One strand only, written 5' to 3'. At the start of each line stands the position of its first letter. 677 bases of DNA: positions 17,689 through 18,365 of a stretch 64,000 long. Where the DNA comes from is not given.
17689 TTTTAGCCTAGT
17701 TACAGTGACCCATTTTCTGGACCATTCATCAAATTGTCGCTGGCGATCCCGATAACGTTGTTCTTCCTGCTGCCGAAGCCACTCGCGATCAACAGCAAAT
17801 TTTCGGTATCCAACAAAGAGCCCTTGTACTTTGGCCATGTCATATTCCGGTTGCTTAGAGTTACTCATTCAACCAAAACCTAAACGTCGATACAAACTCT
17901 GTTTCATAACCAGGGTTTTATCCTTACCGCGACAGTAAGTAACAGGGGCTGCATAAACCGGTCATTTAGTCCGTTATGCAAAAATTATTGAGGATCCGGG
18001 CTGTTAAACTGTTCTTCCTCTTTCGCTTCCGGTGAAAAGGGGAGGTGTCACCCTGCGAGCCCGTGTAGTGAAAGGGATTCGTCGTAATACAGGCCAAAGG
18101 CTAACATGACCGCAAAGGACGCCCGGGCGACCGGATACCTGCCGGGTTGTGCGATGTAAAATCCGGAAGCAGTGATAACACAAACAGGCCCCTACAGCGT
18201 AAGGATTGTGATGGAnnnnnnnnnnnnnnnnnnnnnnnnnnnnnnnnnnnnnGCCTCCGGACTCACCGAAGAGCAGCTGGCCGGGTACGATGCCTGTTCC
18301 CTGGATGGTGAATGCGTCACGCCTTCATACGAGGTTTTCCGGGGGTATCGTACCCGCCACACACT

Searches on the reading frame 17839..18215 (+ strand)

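Call 78: search_protein_representatives(alignment_id=A6)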
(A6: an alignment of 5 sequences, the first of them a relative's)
Query: 5 sequences, 130 profile positions. Proteins with E-value up to 0.001 (for the whole library): 26; up to 1e-10: 15; up to 1e-30: 5. The best 26 are listed.
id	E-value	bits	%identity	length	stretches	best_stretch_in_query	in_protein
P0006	1.5e-62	225.8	-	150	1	1-111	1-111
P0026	1.1e-61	223.0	-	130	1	1-130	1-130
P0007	1.0e-60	219.8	-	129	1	1-130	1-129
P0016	2.6e-43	163.6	-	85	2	1-51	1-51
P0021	2.6e-38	147.4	-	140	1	44-121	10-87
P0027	9.0e-26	106.9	-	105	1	57-130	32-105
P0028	5.4e-25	104.4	-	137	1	6-130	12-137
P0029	3.2e-23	98.6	-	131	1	6-130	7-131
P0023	4.3e-22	95.0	-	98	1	44-97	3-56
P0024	8.1e-22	94.1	-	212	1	1-113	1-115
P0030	2.4e-20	89.3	-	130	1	6-130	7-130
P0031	8.6e-20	87.5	-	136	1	6-130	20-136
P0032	9.3e-20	87.4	-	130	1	5-130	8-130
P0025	1.3e-16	77.2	-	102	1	1-79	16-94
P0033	9.4e-12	61.5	-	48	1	66-109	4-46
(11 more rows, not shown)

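Call 79: find_encoding_contigs(protein=P0028, flank=2500, max_places=2)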
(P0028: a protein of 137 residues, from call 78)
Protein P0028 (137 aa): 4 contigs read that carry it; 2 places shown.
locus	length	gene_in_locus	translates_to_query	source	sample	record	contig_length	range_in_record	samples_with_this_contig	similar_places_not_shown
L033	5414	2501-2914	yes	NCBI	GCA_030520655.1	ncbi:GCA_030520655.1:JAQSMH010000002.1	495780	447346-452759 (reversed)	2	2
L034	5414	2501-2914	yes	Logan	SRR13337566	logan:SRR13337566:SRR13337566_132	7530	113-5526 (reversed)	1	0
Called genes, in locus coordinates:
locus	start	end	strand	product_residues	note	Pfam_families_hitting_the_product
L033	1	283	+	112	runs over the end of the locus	-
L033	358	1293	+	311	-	PF08401:ArdcN, PF18818:MPTase-PolyVal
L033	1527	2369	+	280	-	PF00929:RNase_T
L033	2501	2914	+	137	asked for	-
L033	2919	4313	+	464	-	PF07514:TraI_2, PF07515:TraI_2_C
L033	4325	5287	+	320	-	PF00589:Phage_integrase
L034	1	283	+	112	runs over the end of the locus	-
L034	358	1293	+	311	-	PF08401:ArdcN, PF18818:MPTase-PolyVal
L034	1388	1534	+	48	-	-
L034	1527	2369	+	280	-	PF00929:RNase_T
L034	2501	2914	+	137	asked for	-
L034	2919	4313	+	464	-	PF07514:TraI_2, PF07515:TraI_2_C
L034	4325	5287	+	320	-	PF00589:Phage_integrase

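Call 80: find_encoding_contigs(protein=P0029, flank=2500, max_places=2)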
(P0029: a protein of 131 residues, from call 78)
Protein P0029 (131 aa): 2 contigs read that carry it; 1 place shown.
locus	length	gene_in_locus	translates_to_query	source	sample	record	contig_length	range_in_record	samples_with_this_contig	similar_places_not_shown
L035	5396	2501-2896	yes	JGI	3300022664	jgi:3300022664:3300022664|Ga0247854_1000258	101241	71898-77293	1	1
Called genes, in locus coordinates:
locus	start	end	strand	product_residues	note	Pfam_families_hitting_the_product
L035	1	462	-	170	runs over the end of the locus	-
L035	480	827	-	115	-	-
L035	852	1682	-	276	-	-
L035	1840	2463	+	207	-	-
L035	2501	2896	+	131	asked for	-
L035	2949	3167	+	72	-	-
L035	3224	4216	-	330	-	-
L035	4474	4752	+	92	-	PF11656:DUF3811 (weak)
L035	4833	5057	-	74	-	-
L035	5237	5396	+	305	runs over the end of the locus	-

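Call 81: find_encoding_contigs(protein=P0030, flank=2500, max_places=2)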
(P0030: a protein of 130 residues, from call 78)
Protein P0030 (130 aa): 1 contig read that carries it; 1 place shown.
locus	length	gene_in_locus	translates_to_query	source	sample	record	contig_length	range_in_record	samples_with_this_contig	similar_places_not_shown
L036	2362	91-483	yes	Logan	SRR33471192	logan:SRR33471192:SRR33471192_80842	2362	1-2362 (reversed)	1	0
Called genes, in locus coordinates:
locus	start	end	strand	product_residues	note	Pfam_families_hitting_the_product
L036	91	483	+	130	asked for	-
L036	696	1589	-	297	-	PF19891:DUF6364 (weak)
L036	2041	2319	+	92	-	-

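Call 82: find_encoding_contigs(protein=P0032, flank=2500, max_places=2)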
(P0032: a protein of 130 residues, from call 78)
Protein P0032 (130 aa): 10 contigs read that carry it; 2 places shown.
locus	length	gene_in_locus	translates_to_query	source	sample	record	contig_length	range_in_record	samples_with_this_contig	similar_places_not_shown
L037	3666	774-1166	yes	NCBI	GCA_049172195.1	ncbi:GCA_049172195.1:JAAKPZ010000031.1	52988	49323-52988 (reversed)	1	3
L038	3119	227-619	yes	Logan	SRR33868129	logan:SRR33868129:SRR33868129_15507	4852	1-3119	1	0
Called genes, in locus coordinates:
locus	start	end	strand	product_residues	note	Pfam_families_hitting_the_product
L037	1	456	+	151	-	?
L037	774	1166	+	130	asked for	-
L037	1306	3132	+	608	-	-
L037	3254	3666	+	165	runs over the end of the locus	-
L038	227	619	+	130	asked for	-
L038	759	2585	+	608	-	-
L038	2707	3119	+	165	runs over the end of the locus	-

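Call 84: predict_structure(alignment_id=A6)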
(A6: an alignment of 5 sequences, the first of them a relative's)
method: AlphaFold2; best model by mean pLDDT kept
length: 130 residues; sequences in the alignment: 5
mean_pLDDT: 54.5   pTM: 0.53
mean pLDDT of the five models: 54.5, 51.8, 43.7, 43.7, 41.8
residues with pLDDT >= 90: 0; 70-90: 12; 50-70: 74; < 50: 44
segments of 3 or more residues with pLDDT < 50: 25-47, 63-69, 89-93, 122-130
pLDDT, mean of each block of 10 residues (from residue 1): 66 64 47 36 46 58 47 57 64 61 60 61 39
secondary structure, 60 per line:
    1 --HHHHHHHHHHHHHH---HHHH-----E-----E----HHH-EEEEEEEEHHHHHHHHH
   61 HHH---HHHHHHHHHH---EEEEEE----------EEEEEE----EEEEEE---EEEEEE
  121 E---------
elements in order: H3-16 H20-23 E44-51 H52-63 H67-76 E80-85 E96-101 E106-111 E115-121

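Call 87: search_protein_families(library=pfam, alignment_id=A7, max_evalue=0.1)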
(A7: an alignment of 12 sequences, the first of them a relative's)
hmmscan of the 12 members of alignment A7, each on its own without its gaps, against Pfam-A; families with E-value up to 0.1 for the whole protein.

A. member 1, L002:3315-3704:+ (130 aa): 0 families

B. families by the number of members that match (of 12 scanned): 1 family
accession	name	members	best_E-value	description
PF15516.12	BpuSI_N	1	0.02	BpuSI N-terminal domain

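Call 89: predict_structure(alignment_id=A7)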
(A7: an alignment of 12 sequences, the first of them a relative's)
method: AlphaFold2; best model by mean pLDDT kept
length: 130 residues; sequences in the alignment: 12
mean_pLDDT: 90.6   pTM: 0.86
mean pLDDT of the five models: 90.6, 89.6, 89.6, 87.9, 82.1
residues with pLDDT >= 90: 108; 70-90: 14; 50-70: 7; < 50: 1
segments of 3 or more residues with pLDDT < 50: none
pLDDT, mean of each block of 10 residues (from residue 1): 90 96 94 88 92 94 94 93 80 79 96 95 89
secondary structure, 60 per line:
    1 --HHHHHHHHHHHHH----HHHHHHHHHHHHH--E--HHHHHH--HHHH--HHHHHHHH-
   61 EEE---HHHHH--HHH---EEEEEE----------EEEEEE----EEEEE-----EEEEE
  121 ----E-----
elements in order: H3-15 H20-32 H38-43 H46-49 H52-59 E61-63 H67-71 E80-85 E96-101 E106-110 E116-120

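Call 92: fold_search(model_id=the predicted structure, library=pdb)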
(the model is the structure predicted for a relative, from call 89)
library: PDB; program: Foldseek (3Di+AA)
matches with E <= 10: 225; with E <= 0.001: 0
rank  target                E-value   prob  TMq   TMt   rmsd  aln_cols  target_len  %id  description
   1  1k90_A                1.2e+00  0.08  0.28  0.10   9.7        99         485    9  Crystal structure of the adenylyl cyclase domain of anthrax edema factor (EF) in complex with calmodulin and 3' deoxy- (released 2002-01-23)
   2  3sb1_B                1.2e+00  0.07  0.24  0.26   8.8       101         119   14  Hydrogenase expression protein HupH from Thiobacillus denitrificans ATCC 25259 (released 2011-07-06)
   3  3j9w_BH               1.2e+00  0.04  0.18  0.14  11.7        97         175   15  Cryo-EM structure of the Bacillus subtilis MifM-stalled ribosome complex (released 2015-04-29)
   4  2ayd                  1.3e+00  0.13  0.25  0.37   4.3        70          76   10  Crystal Structure of the C-terminal WRKY domainof AtWRKY1, an SA-induced and partially NPR1-dependent transcription fact (released 2006-10-31)
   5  4pkx                  1.3e+00  0.03  0.19  0.12  14.0       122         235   10  The structure of a conserved Piezo channel domain reveals a novel beta sandwich fold (released 2014-10-08)
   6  8h0h_A                1.4e+00  0.04  0.13  0.12  11.8       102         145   13  Hypotethical protein from Mycobacterium tuberculsosis (released 2023-09-06)
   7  7xp3_C                1.5e+00  0.03  0.12  0.12   7.4        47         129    8  DNA complex form of ORESARA1(ANAC092) NAC Domain (released 2023-03-29)
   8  4kxr_C                1.5e+00  0.02  0.17  0.09  13.7       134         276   12  Structure of the Mycobacterium tuberculosis type VII secretion system chaperone EspG5 in complex with PE25-PPE41 dimer (released 2014-05-28)
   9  1sk6_A                1.6e+00  0.06  0.27  0.10   9.1       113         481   10  Crystal structure of the adenylyl cyclase domain of anthrax edema factor (EF) in complex with calmodulin, 3',5' cyclic (released 2004-06-08)
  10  3dlj_A                1.6e+00  0.01  0.13  0.05  17.3       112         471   12  Crystal structure of human carnosine dipeptidase 1 (released 2008-08-19)
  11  1k90_B                1.9e+00  0.06  0.27  0.10   9.4        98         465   11  Crystal structure of the adenylyl cyclase domain of anthrax edema factor (EF) in complex with calmodulin and 3' deoxy- (released 2002-01-23)
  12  8tb2                  2.1e+00  0.11  0.19  0.10   5.0        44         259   16  Structure of SasG (type II) (residues 165-421) from Staphylococcus aureus MW2 (released 2024-05-08)
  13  7sjk_A                2.1e+00  0.09  0.19  0.10   7.8        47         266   15  Structure of PLS A-domain (residues 391-656) from Staphylococcus aureus (released 2022-10-26)
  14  6e9w_B                2.3e+00  0.02  0.19  0.07  15.1       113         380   15  Crystal structure of Rock1 with a pyridinylbenzamide based inhibitor (released 2018-11-14)
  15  1sk6_C                2.3e+00  0.02  0.20  0.08   9.5       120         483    8  Crystal structure of the adenylyl cyclase domain of anthrax edema factor (EF) in complex with calmodulin, 3',5' cyclic (released 2004-06-08)
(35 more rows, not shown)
